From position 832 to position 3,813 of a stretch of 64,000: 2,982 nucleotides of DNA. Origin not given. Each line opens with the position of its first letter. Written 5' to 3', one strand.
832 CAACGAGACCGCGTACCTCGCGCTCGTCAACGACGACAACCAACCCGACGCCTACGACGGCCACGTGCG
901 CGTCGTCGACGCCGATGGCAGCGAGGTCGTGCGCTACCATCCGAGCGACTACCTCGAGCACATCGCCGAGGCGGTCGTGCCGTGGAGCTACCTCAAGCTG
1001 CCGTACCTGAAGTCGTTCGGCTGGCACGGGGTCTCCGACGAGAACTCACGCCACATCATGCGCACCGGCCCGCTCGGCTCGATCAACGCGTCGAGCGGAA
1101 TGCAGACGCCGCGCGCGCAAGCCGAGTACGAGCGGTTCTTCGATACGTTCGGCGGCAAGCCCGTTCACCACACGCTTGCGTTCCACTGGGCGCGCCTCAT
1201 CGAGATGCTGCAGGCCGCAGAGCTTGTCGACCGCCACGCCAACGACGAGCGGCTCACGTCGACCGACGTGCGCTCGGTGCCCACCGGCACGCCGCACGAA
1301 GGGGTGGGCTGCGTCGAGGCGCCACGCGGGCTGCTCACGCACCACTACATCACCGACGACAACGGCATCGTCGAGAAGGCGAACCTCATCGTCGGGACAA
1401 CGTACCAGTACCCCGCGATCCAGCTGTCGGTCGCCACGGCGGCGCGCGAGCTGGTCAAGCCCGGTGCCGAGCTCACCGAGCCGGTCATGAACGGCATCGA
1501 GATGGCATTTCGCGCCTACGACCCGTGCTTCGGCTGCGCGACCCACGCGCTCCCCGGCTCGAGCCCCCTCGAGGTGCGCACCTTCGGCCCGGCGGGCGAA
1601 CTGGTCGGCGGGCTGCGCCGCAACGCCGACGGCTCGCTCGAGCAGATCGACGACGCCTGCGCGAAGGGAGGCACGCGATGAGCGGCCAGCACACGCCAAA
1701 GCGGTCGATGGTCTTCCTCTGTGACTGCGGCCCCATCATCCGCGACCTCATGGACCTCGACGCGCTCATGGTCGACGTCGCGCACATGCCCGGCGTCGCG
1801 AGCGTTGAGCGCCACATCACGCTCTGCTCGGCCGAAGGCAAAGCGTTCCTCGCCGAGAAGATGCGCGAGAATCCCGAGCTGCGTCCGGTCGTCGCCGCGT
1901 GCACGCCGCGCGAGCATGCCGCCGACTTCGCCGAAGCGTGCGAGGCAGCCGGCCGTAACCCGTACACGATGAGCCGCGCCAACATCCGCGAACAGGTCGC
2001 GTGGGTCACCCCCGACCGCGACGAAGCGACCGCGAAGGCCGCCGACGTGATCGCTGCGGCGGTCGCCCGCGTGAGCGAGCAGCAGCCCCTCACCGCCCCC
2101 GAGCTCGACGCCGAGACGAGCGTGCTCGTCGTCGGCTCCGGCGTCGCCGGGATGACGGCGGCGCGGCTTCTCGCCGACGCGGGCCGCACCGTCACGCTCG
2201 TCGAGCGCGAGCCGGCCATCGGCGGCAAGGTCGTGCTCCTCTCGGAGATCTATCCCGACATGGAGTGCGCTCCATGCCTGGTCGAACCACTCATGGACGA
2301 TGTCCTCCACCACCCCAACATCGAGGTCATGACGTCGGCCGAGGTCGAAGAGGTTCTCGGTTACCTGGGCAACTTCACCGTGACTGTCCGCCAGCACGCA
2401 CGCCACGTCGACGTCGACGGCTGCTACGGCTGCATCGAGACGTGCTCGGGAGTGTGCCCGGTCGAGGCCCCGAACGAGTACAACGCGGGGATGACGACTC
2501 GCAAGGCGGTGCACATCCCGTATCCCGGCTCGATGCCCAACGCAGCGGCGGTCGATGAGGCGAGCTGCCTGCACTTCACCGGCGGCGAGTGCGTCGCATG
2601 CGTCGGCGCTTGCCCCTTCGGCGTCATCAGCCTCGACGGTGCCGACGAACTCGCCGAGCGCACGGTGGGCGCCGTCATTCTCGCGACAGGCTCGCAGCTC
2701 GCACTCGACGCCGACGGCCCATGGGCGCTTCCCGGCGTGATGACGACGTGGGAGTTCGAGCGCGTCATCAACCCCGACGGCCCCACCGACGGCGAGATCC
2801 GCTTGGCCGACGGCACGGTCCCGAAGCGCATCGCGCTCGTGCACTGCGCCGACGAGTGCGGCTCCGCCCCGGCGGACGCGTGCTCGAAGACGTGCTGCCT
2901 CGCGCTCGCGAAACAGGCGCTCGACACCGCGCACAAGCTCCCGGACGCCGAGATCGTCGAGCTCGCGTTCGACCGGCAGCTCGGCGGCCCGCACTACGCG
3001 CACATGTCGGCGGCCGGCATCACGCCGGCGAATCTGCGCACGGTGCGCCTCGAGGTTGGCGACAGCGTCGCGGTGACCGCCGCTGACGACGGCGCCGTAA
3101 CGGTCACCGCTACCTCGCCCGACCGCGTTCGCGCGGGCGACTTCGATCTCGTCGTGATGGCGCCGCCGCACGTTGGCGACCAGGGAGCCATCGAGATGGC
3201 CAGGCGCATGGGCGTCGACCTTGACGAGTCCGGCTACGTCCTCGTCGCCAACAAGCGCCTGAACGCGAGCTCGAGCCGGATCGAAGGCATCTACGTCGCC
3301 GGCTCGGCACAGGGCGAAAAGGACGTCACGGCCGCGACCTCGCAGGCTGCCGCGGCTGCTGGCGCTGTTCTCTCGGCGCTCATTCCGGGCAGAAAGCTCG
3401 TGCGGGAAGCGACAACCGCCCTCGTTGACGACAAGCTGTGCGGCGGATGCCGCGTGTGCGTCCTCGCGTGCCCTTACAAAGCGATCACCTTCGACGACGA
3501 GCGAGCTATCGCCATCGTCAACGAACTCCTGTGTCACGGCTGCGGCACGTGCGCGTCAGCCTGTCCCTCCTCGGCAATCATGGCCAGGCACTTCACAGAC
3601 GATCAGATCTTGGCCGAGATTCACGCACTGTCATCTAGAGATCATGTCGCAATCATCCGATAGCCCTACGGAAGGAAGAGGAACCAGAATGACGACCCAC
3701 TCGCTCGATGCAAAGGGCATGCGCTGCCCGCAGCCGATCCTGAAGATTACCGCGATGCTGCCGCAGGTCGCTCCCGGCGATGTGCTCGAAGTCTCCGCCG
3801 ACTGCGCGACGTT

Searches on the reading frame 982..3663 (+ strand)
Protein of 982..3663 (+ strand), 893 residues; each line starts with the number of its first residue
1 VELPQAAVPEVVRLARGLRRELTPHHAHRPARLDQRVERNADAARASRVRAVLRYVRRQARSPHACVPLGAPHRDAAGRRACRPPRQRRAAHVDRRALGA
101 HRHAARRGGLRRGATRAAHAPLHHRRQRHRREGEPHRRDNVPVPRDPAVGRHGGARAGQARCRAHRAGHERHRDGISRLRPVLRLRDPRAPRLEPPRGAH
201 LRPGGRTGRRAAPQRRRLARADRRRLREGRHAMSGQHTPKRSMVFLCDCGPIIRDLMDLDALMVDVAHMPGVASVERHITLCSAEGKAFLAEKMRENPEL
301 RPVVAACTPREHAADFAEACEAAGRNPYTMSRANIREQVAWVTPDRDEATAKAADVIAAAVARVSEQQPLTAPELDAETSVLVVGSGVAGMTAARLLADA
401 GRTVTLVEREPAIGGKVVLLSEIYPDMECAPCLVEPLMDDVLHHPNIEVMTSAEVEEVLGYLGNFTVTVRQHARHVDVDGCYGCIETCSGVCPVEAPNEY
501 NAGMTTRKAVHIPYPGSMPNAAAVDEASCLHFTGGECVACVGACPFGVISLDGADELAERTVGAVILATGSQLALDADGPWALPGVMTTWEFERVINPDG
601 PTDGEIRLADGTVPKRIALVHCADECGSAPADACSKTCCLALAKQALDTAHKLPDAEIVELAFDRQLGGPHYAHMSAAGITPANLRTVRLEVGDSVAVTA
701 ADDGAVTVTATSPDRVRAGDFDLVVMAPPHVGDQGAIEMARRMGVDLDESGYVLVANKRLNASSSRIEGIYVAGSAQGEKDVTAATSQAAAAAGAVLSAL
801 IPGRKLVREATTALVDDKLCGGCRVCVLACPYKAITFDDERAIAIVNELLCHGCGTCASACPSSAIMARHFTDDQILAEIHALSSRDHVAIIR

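Call 34: search_protein_families(library=pfam, proteins=[window:982-3663:+], max_evalue=0.001)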
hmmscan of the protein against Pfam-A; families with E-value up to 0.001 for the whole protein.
window:982-3663:+ (893 aa): 18 families
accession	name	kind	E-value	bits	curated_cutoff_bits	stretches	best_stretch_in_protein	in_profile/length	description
PF13484.11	Fer4_16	-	7.8e-12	46.2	30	0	820-838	2-20/66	4Fe-4S double cluster binding domain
PF00037.32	Fer4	-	2.2e-10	40.4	21.1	2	845-866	2-23/24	4Fe-4S binding domain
PF12837.12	Fer4_6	-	8.5e-10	38.5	25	2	814-835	3-24/24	4Fe-4S binding domain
PF07992.20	Pyr_redox_2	-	1e-09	38.7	26.1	1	380-458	2-78/291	Pyridine nucleotide-disulphide oxidoreductase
PF12838.12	Fer4_7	-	1.4e-09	38.7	27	1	820-865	2-52/52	4Fe-4S dicluster domain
PF13237.11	Fer4_10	-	2.6e-08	34.1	25.5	1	815-862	4-53/53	4Fe-4S dicluster domain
PF14697.11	Fer4_21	-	2.7e-08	34.3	35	1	813-866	1-57/59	4Fe-4S dicluster domain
PF13450.12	NAD_binding_8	-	4.3e-08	33.8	21.9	1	383-416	1-34/68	NAD(P)-binding Rossmann-like domain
PF13187.11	Fer4_9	-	9.9e-08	32.3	27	1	820-866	2-52/52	4Fe-4S dicluster domain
PF12831.13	FAD_oxidored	-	1.5e-07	31.6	27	1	381-418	2-39/416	FAD dependent oxidoreductase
PF00890.30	FAD_binding_2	-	4.7e-06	26.5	20.4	1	381-417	2-38/414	FAD binding domain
PF01266.30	DAO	-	6.2e-06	26.4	27.9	1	381-414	2-35/353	FAD dependent oxidoreductase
PF01494.25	FAD_binding_3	-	1.1e-05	25.3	22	1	378-410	1-33/349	FAD binding domain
PF01593.30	Amino_oxidase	-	1.3e-05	25.1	19.8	1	388-417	1-30/443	Flavin containing amine oxidoreductase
PF00070.33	Pyr_redox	-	2.4e-05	25.2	22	1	380-414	1-35/82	Pyridine nucleotide-disulphide oxidoreductase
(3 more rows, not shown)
